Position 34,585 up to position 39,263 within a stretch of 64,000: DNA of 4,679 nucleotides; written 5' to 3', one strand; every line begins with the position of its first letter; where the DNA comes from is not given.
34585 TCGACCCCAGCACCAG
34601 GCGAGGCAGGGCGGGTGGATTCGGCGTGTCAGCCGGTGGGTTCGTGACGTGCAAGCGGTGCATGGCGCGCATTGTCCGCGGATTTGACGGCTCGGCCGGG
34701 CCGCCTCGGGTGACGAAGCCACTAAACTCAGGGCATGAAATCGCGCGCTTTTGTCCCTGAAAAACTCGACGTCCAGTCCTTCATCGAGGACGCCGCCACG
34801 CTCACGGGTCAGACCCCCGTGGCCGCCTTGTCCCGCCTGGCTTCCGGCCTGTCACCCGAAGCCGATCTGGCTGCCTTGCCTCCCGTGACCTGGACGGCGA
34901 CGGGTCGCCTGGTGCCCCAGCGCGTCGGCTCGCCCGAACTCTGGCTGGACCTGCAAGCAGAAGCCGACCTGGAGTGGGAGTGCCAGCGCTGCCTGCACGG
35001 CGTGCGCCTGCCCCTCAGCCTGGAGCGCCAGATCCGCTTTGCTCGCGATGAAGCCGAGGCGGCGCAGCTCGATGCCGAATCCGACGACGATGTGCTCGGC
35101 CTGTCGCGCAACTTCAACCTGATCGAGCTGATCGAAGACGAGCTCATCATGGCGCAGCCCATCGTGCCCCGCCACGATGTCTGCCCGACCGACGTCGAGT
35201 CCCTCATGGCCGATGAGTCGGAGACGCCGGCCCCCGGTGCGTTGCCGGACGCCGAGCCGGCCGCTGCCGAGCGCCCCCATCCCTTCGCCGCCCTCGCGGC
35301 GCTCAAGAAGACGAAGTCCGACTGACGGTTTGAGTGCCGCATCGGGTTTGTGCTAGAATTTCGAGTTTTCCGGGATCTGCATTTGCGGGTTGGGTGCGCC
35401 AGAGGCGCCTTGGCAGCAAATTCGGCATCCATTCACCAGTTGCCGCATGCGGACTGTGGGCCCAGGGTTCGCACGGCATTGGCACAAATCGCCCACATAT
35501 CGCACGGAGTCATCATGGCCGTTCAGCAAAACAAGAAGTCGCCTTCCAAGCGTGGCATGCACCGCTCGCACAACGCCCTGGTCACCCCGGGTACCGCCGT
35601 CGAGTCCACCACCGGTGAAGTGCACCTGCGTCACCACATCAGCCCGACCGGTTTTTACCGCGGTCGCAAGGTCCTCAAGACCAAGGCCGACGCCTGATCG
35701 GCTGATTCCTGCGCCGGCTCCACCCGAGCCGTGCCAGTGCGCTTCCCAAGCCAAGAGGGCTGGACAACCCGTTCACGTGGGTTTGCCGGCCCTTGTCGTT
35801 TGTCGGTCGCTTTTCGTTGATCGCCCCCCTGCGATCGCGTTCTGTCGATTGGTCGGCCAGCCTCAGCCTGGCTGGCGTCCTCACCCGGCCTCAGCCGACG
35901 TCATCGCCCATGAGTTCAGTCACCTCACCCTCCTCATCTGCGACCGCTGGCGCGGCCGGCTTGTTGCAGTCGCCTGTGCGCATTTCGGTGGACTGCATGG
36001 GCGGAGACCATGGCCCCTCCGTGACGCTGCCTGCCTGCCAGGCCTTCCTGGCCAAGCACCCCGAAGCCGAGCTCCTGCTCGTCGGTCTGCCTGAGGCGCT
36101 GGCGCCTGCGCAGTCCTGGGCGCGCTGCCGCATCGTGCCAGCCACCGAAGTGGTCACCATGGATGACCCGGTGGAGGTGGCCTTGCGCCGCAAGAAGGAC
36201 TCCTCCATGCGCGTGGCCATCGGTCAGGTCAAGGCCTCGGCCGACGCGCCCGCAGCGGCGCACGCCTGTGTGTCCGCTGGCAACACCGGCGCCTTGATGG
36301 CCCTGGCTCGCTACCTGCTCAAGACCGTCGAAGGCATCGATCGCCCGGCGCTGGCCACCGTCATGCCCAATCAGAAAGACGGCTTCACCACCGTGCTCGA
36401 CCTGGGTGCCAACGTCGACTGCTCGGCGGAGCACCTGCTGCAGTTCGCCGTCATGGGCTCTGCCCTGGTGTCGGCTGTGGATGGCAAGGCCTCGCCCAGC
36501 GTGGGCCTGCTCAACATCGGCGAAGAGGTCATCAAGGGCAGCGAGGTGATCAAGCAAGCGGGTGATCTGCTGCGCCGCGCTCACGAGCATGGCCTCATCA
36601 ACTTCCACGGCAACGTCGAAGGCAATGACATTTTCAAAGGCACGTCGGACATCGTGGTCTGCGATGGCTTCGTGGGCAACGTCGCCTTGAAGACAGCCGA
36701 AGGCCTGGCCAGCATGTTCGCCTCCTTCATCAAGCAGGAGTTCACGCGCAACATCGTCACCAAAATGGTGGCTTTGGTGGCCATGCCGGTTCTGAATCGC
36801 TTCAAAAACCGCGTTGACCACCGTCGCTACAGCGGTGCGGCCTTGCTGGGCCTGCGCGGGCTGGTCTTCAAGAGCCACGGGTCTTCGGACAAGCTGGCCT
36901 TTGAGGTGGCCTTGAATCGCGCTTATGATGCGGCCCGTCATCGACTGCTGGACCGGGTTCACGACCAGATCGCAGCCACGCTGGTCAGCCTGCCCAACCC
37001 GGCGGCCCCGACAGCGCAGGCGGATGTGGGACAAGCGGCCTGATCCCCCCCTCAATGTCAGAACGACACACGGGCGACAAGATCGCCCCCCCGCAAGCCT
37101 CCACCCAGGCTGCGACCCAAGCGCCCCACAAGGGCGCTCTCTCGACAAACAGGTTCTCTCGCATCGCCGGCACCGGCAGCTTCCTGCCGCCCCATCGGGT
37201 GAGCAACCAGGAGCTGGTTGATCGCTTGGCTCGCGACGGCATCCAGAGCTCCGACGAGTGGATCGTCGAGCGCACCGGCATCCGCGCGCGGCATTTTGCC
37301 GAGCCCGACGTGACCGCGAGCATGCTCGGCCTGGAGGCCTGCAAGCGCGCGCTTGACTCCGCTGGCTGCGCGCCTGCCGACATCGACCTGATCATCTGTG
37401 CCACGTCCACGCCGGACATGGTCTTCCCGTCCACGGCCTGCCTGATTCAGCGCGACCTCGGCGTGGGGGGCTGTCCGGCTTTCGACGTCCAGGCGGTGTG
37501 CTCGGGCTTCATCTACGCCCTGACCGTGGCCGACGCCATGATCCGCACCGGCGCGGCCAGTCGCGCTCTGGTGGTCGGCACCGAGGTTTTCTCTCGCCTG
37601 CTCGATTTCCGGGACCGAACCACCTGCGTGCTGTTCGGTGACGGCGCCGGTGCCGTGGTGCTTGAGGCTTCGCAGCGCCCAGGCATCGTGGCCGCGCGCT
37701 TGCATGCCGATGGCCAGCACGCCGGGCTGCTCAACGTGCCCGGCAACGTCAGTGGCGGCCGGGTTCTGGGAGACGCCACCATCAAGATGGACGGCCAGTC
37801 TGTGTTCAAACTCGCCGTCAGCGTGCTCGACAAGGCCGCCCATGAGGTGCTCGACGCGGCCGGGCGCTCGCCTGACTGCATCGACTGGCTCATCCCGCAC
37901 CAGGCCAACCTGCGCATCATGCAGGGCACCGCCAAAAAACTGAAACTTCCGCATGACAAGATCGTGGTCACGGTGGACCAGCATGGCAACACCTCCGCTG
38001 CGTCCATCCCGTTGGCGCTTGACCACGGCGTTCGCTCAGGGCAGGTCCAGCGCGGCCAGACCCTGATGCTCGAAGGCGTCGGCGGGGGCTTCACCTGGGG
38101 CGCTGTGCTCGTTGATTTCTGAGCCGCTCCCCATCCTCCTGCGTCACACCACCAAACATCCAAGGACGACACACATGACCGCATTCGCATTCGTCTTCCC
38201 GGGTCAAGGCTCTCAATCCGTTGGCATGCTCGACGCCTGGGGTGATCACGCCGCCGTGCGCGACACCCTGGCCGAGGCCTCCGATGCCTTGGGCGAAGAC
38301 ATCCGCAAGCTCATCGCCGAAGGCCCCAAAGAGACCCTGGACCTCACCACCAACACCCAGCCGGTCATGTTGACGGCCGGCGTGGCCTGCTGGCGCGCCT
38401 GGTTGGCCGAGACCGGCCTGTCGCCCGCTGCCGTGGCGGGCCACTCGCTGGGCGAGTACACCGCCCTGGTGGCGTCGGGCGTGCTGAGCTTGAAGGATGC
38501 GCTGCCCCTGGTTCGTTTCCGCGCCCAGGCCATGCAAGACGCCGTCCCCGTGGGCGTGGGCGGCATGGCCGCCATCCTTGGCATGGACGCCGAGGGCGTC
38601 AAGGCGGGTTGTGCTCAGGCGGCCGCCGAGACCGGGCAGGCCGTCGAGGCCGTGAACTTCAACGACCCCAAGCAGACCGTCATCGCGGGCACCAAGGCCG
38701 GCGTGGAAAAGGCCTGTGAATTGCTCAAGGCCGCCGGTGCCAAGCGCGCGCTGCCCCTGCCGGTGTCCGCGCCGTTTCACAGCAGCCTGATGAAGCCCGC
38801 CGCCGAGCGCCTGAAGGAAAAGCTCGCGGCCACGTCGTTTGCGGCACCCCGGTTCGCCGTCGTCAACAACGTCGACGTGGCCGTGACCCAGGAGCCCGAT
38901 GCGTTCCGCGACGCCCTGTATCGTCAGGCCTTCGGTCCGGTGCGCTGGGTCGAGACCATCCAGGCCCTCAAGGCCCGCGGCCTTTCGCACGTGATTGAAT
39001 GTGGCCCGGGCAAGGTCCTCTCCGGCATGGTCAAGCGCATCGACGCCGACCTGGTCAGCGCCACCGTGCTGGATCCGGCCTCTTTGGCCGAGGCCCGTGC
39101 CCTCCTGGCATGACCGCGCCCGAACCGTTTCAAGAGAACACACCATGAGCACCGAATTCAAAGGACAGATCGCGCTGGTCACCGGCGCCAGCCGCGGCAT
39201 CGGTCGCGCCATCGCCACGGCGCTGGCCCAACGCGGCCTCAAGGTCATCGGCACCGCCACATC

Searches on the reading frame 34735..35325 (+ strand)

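Call 8: search_protein_families(library=pfam, proteins=[window:34735-35325:+], max_evalue=0.001)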
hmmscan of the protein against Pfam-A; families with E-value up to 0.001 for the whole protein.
window:34735-35325:+ (196 aa): 1 family
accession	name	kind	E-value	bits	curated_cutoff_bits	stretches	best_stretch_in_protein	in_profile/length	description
PF02620.22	YceD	-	1.1e-16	61.4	33.2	1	71-191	1-119/119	Large ribosomal RNA subunit accumulation protein YceD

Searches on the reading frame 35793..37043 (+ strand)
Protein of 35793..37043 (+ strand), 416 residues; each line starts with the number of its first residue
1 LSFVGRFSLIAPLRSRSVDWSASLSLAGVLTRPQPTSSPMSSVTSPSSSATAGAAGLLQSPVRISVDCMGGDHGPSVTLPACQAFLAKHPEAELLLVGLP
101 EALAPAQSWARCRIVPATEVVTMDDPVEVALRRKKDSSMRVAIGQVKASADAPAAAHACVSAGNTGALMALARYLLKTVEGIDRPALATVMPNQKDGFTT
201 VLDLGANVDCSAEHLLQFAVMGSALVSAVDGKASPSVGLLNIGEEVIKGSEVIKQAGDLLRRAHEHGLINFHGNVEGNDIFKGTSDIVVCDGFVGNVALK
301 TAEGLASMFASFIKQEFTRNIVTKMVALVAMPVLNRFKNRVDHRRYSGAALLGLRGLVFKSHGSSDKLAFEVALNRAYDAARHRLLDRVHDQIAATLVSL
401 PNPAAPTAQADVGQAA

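Call 8: search_protein_families(library=pfam, proteins=[window:35793-37043:+], max_evalue=0.001)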
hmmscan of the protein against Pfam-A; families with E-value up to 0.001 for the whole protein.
window:35793-37043:+ (416 aa): 1 family
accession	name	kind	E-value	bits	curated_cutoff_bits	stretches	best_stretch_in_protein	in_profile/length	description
PF02504.20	FA_synthesis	-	9.6e-99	330.9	29.1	1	62-384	1-320/324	Fatty acid synthesis protein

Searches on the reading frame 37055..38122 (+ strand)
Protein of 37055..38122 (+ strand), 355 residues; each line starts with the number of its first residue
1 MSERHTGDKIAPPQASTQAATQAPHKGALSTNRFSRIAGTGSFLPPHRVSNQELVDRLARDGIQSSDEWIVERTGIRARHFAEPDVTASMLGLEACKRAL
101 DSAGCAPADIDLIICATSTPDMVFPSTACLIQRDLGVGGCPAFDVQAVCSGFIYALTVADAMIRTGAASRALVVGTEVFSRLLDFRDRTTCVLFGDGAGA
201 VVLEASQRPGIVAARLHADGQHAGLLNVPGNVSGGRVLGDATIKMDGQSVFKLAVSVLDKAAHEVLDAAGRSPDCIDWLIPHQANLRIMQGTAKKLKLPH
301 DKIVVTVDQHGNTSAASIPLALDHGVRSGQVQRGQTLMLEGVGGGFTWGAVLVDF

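Call 8: search_protein_families(library=pfam, proteins=[window:37055-38122:+], max_evalue=0.001)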
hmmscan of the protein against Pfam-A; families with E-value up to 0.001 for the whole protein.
window:37055-38122:+ (355 aa): 3 families
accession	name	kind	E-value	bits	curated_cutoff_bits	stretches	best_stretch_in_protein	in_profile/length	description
PF08541.16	ACP_syn_III_C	-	5.5e-36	123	26.6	1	266-354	1-89/90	3-Oxoacyl-[acyl-carrier-protein (ACP)] synthase III C terminal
PF08545.16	ACP_syn_III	-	1.2e-31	108.8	24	1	143-220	1-80/80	3-Oxoacyl-[acyl-carrier-protein (ACP)] synthase III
PF00108.29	Thiolase_N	-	3.6e-09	36.8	26.4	1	73-181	8-117/260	Thiolase, N-terminal domain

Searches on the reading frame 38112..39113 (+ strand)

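Call 8: search_protein_families(library=pfam, proteins=[window:38112-39113:+], max_evalue=0.001)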
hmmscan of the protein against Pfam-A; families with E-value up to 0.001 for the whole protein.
window:38112-39113:+ (333 aa): 1 family
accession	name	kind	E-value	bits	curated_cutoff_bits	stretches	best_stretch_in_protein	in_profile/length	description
PF00698.26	Acyl_transf_1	-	1.1e-33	117.5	32.7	1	27-306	2-274/319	Acyl transferase domain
